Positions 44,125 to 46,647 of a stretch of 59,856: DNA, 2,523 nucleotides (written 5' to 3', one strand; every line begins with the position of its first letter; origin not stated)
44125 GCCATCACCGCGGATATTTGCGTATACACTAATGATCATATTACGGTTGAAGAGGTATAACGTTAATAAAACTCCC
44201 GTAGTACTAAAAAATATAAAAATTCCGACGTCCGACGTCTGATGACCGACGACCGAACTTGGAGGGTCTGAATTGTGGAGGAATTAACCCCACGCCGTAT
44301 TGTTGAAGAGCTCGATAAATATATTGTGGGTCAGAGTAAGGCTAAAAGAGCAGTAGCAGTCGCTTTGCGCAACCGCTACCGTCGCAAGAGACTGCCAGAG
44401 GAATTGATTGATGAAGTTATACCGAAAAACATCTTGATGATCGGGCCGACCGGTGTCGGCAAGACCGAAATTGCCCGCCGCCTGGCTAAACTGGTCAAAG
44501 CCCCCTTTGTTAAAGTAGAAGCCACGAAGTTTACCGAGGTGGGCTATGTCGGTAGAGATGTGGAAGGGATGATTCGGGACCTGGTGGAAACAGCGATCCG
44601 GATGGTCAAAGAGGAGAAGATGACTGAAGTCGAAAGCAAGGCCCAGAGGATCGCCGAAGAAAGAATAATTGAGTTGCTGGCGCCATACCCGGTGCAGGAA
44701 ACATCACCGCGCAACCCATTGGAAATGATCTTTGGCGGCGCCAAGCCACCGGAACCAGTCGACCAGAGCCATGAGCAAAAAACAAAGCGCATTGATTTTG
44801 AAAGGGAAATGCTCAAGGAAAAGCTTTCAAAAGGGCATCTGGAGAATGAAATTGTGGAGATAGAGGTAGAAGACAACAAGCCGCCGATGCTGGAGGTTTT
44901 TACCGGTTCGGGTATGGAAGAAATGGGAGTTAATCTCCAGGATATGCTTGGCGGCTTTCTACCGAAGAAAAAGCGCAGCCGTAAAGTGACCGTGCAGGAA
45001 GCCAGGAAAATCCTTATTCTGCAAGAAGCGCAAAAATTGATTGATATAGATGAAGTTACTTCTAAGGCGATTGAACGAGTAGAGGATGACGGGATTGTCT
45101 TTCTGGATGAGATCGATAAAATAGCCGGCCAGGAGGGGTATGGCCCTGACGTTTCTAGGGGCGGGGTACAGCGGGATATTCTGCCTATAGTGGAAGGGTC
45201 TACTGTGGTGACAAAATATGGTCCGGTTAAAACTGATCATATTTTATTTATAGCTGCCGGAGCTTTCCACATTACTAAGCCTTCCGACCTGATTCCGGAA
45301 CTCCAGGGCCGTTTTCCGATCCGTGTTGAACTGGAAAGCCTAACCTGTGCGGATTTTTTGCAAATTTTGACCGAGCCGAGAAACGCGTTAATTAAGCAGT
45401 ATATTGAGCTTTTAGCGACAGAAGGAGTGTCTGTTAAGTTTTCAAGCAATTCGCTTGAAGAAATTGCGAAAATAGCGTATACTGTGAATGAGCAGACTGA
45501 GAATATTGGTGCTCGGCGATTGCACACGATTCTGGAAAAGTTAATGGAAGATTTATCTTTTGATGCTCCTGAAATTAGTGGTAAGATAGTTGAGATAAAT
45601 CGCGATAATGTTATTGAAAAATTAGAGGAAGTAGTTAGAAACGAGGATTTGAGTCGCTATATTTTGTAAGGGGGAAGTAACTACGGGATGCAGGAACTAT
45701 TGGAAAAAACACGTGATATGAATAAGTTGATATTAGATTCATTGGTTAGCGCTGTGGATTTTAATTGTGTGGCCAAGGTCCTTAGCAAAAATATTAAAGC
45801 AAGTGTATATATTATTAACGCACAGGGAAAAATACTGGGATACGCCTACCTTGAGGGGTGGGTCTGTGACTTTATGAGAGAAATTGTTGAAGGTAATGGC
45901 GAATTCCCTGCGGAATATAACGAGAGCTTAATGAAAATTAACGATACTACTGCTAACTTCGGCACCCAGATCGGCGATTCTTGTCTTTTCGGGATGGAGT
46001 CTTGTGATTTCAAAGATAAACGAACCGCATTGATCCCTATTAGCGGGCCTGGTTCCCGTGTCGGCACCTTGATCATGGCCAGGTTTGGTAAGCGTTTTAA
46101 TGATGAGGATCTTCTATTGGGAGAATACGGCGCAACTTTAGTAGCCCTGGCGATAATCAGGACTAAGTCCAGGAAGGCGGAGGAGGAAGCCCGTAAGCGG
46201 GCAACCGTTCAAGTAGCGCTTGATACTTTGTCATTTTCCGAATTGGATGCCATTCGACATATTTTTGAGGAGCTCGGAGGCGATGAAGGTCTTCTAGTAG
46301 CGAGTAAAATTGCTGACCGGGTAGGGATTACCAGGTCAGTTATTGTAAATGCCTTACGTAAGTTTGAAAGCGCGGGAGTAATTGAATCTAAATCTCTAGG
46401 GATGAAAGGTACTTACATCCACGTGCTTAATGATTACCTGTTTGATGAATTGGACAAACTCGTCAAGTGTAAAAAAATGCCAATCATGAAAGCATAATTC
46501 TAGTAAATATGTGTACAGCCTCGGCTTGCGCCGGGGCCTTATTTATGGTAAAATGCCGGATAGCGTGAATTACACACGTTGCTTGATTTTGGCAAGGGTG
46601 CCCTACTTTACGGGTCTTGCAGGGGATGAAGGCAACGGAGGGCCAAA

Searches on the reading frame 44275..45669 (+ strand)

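Call 44: search_protein_families(library=ncbifam, proteins=[window:44275-45669:+], max_evalue=1e-10)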
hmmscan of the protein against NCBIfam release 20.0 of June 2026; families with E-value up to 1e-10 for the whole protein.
window:44275-45669:+ (464 aa): 3 families
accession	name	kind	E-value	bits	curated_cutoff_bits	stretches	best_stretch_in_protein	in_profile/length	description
TIGR00390.1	hslU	equivalog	1.8e-195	650.1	362.45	1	4-464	1-441/441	ATP-dependent protease ATPase subunit HslU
NF003745.1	PRK05342.1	equivalog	1.7e-65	221.5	359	2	4-111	60-170/418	ATP-dependent Clp protease ATP-binding subunit ClpX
TIGR00382.1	clpX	equivalog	3.4e-56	191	370.75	2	5-111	68-178/414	ATP-dependent protease ATP-binding subunit ClpX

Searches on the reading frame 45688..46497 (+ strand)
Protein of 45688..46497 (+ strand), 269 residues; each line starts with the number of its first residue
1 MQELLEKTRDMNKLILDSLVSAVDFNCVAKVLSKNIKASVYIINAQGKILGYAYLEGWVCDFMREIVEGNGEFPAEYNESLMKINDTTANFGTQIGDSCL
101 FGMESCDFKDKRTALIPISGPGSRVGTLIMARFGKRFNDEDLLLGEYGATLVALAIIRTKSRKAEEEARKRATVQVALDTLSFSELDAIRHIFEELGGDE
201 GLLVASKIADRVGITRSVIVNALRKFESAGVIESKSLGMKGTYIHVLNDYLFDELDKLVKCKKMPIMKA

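Call 44: search_protein_families(library=ncbifam, proteins=[window:45688-46497:+], max_evalue=1e-10)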
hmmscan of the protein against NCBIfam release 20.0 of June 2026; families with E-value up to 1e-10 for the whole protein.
window:45688-46497:+ (269 aa): 2 families
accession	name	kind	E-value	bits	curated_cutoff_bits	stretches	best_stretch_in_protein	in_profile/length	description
NF003170.0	PRK04158.1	equivalog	2.1e-104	348.4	255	1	1-258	1-257/259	GTP-sensing pleiotropic transcriptional regulator CodY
TIGR02787.1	codY_Gpos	equivalog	1e-95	319.7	267.2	1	4-255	1-251/251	GTP-sensing pleiotropic transcriptional regulator CodY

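Call 45: find_encoding_contigs(protein=window:45688-46497:+, flank=1000, max_places=4)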
Protein window:45688-46497:+ (269 aa): 1 contig read that carries it; 1 place shown.
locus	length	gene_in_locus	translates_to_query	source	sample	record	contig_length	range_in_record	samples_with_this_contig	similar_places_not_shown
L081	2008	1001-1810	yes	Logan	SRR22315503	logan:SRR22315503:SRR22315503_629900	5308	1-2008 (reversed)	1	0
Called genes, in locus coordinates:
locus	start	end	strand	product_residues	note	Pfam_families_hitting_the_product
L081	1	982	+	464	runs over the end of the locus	PF00004:AAA (weak), PF07728:AAA_5 (weak), PF00004:AAA (weak), PF07724:AAA_2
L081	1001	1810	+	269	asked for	PF06018:CodY, PF08222:HTH_CodY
